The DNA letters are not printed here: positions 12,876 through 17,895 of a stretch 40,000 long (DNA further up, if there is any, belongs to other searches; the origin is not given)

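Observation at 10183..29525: Cyanobacterial dpd-type 7-deazaguanine DNA modification/restriction island with a reduced gene set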

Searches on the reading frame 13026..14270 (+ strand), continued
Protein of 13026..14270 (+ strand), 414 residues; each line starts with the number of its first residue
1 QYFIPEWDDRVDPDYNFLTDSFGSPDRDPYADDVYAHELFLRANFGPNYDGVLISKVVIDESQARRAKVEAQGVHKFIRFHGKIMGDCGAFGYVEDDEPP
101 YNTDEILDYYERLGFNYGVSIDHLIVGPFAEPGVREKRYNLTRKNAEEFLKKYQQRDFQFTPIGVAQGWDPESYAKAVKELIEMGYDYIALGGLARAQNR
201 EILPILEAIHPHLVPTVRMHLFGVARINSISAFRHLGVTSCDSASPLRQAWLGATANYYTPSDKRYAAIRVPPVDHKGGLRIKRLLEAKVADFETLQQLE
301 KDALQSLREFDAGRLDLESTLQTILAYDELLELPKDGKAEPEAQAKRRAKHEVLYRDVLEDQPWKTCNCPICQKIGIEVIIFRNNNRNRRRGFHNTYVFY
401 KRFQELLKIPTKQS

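Call 37: get_annotated_region(hit=H3, flank=20000)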
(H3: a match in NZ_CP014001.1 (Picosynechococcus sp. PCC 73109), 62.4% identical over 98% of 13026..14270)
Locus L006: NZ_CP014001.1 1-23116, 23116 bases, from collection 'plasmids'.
description: Picosynechococcus sp. PCC 73109 plasmid unnamed3, complete sequence
organism: Picosynechococcus sp. PCC 73109 (NCBI taxid 374982)
taxonomy: Bacteria; Cyanobacteriota; Cyanophyceae; Chroococcales; Geminocystaceae; Picosynechococcus; Picosynechococcus sp. PCC 73109
host: -; source: cell culture; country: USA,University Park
typing (MOB-suite, as given by PLSDB): non-mobilizable
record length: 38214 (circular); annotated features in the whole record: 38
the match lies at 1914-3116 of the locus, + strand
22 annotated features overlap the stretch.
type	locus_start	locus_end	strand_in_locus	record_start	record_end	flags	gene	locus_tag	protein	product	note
CDS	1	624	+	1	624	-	parA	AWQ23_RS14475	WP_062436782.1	ParA family partition ATPase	-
CDS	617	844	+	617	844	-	-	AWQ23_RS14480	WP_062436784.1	hypothetical protein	-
CDS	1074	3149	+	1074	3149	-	dpdA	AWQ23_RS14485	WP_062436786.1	tRNA-guanine transglycosylase DpdA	GO:0006400 - tRNA modification [Evidence IEA]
CDS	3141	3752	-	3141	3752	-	-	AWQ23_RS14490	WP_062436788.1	hypothetical protein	-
CDS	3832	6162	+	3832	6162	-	-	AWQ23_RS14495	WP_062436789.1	DEAD/DEAH box helicase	-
CDS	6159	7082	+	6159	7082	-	-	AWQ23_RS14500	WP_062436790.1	tRNA-guanine transglycosylase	-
CDS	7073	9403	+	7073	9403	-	-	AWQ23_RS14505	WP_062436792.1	DEAD/DEAH box helicase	-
CDS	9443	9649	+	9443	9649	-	-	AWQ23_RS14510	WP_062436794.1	hypothetical protein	-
CDS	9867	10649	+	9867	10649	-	-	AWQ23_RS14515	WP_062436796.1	chemotaxis protein CheB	GO:0006935 - chemotaxis [Evidence IEA]; GO:0000160 - phosphorelay signal transduction system [Evidence IEA]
CDS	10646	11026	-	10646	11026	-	-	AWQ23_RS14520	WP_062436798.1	hypothetical protein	-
CDS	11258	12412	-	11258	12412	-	-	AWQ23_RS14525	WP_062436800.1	hypothetical protein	-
CDS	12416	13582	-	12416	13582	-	-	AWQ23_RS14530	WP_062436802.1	PD-(D/E)XK nuclease family protein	-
CDS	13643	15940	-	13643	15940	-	-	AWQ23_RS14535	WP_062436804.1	ATP-dependent helicase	-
CDS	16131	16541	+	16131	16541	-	-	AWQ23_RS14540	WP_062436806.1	DUF6088 family protein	-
CDS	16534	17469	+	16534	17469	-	-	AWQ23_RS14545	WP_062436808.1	nucleotidyl transferase AbiEii/AbiGii toxin family protein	-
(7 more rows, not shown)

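Call 38: get_annotated_region(hit=H4, flank=20000)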
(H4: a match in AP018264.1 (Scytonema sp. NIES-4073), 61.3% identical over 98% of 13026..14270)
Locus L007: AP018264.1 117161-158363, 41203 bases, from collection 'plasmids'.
description: Scytonema sp. NIES-4073 plasmid plasmid1 DNA, complete genome
organism: Scytonema sp. NIES-4073 (NCBI taxid 2005464)
taxonomy: Bacteria; Cyanobacteriota; Cyanophyceae; Nostocales; Scytonemataceae; Scytonema; Scytonema sp. NIES-4073
host: -; source: -; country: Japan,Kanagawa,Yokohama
typing (MOB-suite, as given by PLSDB): conjugative; replicon rep_cluster_1671; relaxase MOBP; mating-pair formation MPF_T
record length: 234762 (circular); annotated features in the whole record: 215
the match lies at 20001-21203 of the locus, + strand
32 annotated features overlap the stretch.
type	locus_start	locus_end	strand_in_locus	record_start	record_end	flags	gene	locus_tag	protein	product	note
CDS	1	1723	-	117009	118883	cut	-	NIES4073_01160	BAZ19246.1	hypothetical protein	-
CDS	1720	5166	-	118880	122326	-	-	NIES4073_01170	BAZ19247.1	helicase-like protein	-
CDS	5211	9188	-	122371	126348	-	-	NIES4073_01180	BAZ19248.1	hypothetical protein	-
CDS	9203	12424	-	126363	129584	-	-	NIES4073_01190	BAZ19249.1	SNF2-related helicase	-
CDS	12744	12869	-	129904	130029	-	-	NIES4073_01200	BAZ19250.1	hypothetical protein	-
CDS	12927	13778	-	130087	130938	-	-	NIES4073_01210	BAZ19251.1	hypothetical protein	-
CDS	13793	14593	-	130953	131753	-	-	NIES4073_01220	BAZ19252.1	hypothetical protein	-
CDS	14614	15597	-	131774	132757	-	-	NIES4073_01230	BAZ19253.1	hypothetical protein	-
CDS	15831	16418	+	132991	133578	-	-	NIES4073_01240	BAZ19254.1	hypothetical protein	-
CDS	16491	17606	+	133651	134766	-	-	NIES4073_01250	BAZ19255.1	hypothetical protein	-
CDS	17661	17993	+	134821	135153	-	-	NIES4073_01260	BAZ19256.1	hypothetical protein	-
CDS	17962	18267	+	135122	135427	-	-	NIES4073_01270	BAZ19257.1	hypothetical protein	-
CDS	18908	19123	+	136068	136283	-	-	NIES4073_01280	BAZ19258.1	hypothetical protein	-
CDS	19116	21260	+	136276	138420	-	tgt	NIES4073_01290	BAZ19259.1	queuine tRNA-ribosyltransferase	-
CDS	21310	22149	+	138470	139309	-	-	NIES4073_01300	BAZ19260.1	hypothetical protein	-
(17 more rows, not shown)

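Call 74: search_protein_families(library=padloc, proteins=[L003:19064-19915:+], max_evalue=0.001)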
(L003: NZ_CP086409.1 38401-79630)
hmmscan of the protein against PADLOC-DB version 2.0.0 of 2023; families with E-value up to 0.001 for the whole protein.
L003:19064-19915:+ (283 aa): 11 families
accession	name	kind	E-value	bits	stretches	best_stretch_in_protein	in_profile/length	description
PDLC02818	DpdC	-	6.2e-142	470.5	1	2-282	37-318/319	DpdC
PDLC02821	DpdC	-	1.4e-109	361.4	1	114-283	1-170/170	DpdC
PDLC02820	DpdC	-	3.5e-83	275.6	1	2-124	37-159/165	DpdC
PDLC02819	DpdC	-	2.6e-65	215.1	1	183-283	1-101/101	DpdC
PDLC02817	DpdC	-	1.4e-32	111.2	1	4-279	37-294/299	DpdC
PDLC02822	DpdC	-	8.2e-29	97.9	1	183-228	1-46/58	DpdC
PDLC02813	DpdC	-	7e-19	66.3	1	15-273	45-298/310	DpdC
PDLC02815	DpdC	-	1.1e-16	59.2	1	3-139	39-164/312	DpdC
PDLC02816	DpdC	-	4.9e-15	53.7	1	2-159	37-182/313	DpdC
PDLC02823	DpdC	-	4.6e-09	34.4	1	64-282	6-219/223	DpdC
PDLC02814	DpdC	-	2.8e-05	22.2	1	221-273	93-143/151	DpdC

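Call 75: search_solved_structures(query=window:13026-14270:+, show_alignments=1)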
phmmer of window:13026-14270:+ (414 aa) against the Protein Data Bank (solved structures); distinct sequences matched with E-value up to 0.001: 2.
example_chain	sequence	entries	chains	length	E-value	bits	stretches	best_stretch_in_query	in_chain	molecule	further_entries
7ui4_A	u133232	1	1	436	4e-88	299.3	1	1-410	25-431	DNA-guanine transglycosylase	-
1iq8_A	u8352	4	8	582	1.1e-07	34.4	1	54-247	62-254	ARCHAEOSINE TRNA-GUANINE TRANSGLYCOSYLASE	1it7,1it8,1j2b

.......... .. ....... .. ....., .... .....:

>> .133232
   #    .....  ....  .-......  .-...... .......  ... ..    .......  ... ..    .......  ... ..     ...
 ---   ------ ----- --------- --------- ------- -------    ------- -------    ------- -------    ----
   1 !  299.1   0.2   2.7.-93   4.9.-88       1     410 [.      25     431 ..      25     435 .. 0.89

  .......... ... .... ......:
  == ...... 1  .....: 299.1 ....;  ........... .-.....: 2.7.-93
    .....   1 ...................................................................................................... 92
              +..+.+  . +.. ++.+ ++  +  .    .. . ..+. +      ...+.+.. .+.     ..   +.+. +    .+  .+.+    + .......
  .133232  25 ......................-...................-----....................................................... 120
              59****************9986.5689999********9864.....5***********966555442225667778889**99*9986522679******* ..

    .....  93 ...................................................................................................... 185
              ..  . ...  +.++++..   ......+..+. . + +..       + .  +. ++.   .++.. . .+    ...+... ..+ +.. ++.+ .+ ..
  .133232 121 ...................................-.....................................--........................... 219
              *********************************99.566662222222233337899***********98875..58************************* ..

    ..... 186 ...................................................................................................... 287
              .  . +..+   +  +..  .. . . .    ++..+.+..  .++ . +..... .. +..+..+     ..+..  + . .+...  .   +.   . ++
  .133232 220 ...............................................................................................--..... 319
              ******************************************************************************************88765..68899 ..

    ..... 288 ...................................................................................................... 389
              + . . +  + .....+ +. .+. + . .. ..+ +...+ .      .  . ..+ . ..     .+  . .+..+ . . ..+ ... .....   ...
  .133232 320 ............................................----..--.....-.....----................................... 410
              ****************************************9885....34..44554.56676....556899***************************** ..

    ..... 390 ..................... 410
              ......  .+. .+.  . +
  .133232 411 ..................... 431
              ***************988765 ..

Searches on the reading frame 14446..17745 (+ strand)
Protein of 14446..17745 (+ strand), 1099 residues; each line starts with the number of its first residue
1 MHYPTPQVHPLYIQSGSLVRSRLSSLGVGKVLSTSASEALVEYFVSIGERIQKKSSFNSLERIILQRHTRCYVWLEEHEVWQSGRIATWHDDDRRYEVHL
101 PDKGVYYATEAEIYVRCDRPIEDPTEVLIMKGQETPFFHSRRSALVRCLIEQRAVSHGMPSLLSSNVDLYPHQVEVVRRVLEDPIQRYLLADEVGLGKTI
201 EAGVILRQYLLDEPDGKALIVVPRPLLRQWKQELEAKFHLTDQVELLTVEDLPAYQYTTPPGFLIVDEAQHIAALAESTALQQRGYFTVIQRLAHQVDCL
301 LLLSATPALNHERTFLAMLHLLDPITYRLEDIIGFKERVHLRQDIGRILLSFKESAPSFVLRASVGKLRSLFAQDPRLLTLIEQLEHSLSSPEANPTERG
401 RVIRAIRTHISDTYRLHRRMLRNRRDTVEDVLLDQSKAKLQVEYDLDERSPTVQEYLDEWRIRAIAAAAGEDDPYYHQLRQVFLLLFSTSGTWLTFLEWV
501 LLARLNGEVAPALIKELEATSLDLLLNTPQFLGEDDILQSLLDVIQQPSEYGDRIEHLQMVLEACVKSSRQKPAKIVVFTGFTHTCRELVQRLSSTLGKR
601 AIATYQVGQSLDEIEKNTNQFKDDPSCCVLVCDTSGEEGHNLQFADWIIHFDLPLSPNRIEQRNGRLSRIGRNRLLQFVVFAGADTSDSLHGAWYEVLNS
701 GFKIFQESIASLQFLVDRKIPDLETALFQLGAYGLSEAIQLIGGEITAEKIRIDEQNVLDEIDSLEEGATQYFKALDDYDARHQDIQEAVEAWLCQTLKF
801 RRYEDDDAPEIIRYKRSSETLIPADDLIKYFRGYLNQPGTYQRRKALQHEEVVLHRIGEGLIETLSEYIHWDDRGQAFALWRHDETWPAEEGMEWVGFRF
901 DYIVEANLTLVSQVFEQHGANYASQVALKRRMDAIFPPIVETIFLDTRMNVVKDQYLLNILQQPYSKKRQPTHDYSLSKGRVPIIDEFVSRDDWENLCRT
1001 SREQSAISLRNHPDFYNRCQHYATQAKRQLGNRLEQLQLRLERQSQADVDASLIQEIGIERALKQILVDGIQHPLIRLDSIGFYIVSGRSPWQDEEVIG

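Call 3: search_protein_families(library=ncbifam, proteins=[window:14446-17745:+], max_evalue=0.01)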
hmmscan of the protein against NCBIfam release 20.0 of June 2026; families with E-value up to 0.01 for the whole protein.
window:14446-17745:+ (1099 aa): 10 families
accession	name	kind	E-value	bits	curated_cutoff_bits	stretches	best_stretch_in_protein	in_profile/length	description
NF041062.1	DpdE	equivalog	0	1073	500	1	16-1088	1-1048/1048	protein DpdE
NF003426.0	PRK04914.1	equivalog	2e-54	185.2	576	3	570-878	491-791/959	RNA polymerase-associated protein RapA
NF038317.1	DISARM_DrmD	equivalog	2.9e-50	171.6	610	3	535-795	466-727/1021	DISARM system SNF2-like helicase DrmD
NF038318.1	DISARM_DrmD_b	equivalog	1.3e-32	112.8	950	2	161-244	22-105/868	DISARM system SNF2-like helicase DrmD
NF042964.1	phospholipD_antiphage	equivalog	2.5e-25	89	1100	2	164-240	224-303/895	phospholipase D-like domain-containing anti-phage protein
NF041790.1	anti-phage_ZorD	equivalog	3.5e-13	48.4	1500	2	148-248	561-667/1035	type I Zorya anti-phage system protein ZorD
NF010337.0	PRK13766.1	equivalog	8.5e-11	40.7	610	2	534-713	329-505/781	Hef nuclease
NF058637.1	helic_SCO1167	equivalog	1.8e-08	32.9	1200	1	555-677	765-881/932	SCO1167/SCO6262 family helicase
NF053675.1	pilus_reg_Snf2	equivalog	1.9e-05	23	1100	1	189-238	607-653/1029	pilus expression-regulating Snf2 family helicase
NF008394.0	PRK11192.1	equivalog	0.0041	16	507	1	542-672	218-343/441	ATP-dependent RNA helicase SrmB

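Call 4: search_protein_families(library=pfam, proteins=[window:14446-17745:+], max_evalue=0.01)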
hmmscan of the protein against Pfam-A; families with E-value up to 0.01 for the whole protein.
window:14446-17745:+ (1099 aa): 4 families
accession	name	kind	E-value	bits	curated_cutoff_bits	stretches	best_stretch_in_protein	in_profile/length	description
PF00271.37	Helicase_C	-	6.1e-13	49.4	23.5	1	562-671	7-110/110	Helicase conserved C-terminal domain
PF00176.29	SNF2-rel_dom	-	3.4e-10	39.9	24.9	1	187-238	19-74/290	SNF2-related domain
PF04851.21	ResIII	-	2.8e-06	27.8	22.5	1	167-241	2-80/164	Type III restriction enzyme, res subunit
PF00270.35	DEAD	-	2.8e-05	24.3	26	0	171-244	2-76/167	DEAD/DEAH box helicase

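Call 16: search_protein_families(library=padloc, proteins=[window:14446-17745:+], max_evalue=0.1)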
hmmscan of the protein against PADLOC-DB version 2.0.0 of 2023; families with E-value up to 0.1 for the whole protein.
window:14446-17745:+ (1099 aa): 43 families (the best 25 are shown)
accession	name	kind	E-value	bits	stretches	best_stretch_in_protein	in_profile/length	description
PDLC02840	DpdE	-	2.9e-249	828.5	1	16-1095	6-1090/1091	DpdE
PDLC02843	DpdE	-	2.9e-209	695.7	1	14-1090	5-1085/1091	DpdE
PDLC02846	DpdE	-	8.4e-133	442.4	1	13-1012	3-1006/1034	DpdE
PDLC02841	DpdE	-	5.6e-79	264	1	73-1083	72-1030/1037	DpdE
PDLC02844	DpdE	-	1.8e-55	186.3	2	128-428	112-431/1074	DpdE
PDLC02500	BrxHI|BrxHII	-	7e-43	145.3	3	162-257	84-177/933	BrxHI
PDLC02621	DrmD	-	8.3e-41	138.2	3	165-241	118-194/1040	DrmD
PDLC00659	HmaA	-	2.4e-40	136.3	3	565-675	504-615/1176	SNF2 helicase / DEAD-box helicase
PDLC02623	DrmD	-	1.3e-38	130.5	2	291-713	263-664/1040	DrmD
PDLC02619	DrmD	-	1.3e-32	110.9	2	161-250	25-115/872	DrmD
PDLC02620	DrmD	-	5e-27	92.3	2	574-681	485-589/1060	DrmD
PDLC02572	DrmA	-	1.1e-26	91.1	3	165-241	115-191/1043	DrmA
PDLC02634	DrmD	-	9.9e-24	81.2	2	165-240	88-163/900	DrmD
PDLC02633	DrmD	-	4.1e-23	79.3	2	164-240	121-197/839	DrmD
PDLC02504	BrxHI|BrxHII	-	1.7e-22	77.3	3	161-240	102-181/971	BrxHII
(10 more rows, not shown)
